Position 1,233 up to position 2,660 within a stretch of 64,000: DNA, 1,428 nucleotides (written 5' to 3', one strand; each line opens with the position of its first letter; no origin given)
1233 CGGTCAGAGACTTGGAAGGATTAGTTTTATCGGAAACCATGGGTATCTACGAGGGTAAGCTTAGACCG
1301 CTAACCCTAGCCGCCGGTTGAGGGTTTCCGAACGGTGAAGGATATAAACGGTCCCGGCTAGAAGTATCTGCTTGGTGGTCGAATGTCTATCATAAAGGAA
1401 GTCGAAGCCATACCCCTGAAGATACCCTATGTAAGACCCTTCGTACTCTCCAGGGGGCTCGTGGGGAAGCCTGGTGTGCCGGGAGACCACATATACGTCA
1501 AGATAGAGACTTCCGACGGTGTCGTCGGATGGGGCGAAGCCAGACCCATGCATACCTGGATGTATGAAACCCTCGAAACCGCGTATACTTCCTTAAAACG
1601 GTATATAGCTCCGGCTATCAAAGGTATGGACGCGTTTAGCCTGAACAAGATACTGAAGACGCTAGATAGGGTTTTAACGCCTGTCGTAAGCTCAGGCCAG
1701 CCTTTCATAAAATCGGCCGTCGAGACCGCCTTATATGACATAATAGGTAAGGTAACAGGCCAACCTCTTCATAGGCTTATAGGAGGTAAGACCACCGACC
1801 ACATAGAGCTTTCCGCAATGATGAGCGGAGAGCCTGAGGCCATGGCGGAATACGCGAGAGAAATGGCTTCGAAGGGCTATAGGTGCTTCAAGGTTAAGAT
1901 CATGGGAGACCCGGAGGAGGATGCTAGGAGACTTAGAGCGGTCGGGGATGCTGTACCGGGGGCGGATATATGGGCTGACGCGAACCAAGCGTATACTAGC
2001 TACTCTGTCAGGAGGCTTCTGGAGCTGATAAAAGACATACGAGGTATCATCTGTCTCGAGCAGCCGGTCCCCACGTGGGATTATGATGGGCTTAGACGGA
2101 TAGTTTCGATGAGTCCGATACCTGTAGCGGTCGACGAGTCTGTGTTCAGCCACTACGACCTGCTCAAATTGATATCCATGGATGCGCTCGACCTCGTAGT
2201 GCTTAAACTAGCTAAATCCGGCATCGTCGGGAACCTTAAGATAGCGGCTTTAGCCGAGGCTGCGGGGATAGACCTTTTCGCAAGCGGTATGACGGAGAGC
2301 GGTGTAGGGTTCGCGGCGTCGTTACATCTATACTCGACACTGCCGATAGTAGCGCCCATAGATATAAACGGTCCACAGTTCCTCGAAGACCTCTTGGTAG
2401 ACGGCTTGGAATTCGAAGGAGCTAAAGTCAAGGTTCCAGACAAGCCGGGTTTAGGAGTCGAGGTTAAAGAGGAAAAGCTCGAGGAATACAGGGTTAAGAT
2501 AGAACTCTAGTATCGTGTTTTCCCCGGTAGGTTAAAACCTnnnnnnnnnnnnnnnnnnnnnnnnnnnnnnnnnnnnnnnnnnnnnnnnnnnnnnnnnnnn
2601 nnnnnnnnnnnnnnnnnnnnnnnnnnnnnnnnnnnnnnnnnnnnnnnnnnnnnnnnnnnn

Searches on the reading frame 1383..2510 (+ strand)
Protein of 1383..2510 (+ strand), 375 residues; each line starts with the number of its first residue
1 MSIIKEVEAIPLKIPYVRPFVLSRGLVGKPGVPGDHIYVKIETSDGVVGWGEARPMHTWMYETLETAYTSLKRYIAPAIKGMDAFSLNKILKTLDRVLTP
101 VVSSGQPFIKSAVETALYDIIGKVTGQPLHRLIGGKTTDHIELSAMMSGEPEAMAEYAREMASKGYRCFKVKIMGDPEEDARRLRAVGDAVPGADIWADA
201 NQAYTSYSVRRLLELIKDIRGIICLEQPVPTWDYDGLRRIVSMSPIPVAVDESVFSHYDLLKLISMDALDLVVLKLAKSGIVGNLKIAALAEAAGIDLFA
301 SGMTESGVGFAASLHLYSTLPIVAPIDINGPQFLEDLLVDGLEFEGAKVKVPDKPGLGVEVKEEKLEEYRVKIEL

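Call 23: find_encoding_contigs(protein=window:1383-2510:+, flank=10000, max_places=4)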
Protein window:1383-2510:+ (375 aa): 2 contigs read that carry it; 2 places shown.
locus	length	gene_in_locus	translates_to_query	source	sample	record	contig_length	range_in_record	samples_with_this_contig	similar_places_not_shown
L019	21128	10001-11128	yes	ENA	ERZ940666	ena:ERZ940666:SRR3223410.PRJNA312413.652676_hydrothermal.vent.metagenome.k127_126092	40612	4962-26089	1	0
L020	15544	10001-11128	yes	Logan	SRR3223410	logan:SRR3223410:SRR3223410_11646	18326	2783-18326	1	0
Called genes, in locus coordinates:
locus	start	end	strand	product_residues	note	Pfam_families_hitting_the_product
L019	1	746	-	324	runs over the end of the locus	PF01368:DHH, PF02272:DHHA1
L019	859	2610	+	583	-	PF10571:UPF0547 (weak), PF13240:Zn_Ribbon_1, PF13248:Zn_ribbon_3 (weak)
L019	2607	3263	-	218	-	PF00730:HhH-GPD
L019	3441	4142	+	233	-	PF00303:Thymidylat_synt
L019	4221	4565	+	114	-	PF18653:Arcadin_1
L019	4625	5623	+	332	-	PF00389:2-Hacid_dh, PF02826:2-Hacid_dh_C, PF03446:NAD_binding_2 (faint)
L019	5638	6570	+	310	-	PF01261:AP_endonuc_2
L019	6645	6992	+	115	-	-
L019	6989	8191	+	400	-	PF07728:AAA_5 (weak)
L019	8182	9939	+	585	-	-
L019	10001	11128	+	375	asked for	PF02746:MR_MLE_N, PF13378:MR_MLE_C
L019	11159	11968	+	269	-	PF00795:CN_hydrolase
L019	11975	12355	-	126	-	-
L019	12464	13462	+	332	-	PF01408:GFO_IDH_MocA, PF02894:GFO_IDH_MocA_C, PF08635:ox_reductase_C (weak), PF22725:GFO_IDH_MocA_C3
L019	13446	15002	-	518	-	PF01580:FtsK_SpoIIIE (weak), PF01935:DUF87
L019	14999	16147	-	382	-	PF09376:NurA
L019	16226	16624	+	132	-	-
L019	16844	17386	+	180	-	-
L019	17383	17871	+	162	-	-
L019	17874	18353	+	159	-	-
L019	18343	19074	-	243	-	-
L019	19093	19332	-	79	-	PF09889:DUF2116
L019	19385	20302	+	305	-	-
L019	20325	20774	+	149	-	PF05402:PqqD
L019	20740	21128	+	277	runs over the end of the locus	PF04893:Yip1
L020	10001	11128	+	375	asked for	PF02746:MR_MLE_N, PF13378:MR_MLE_C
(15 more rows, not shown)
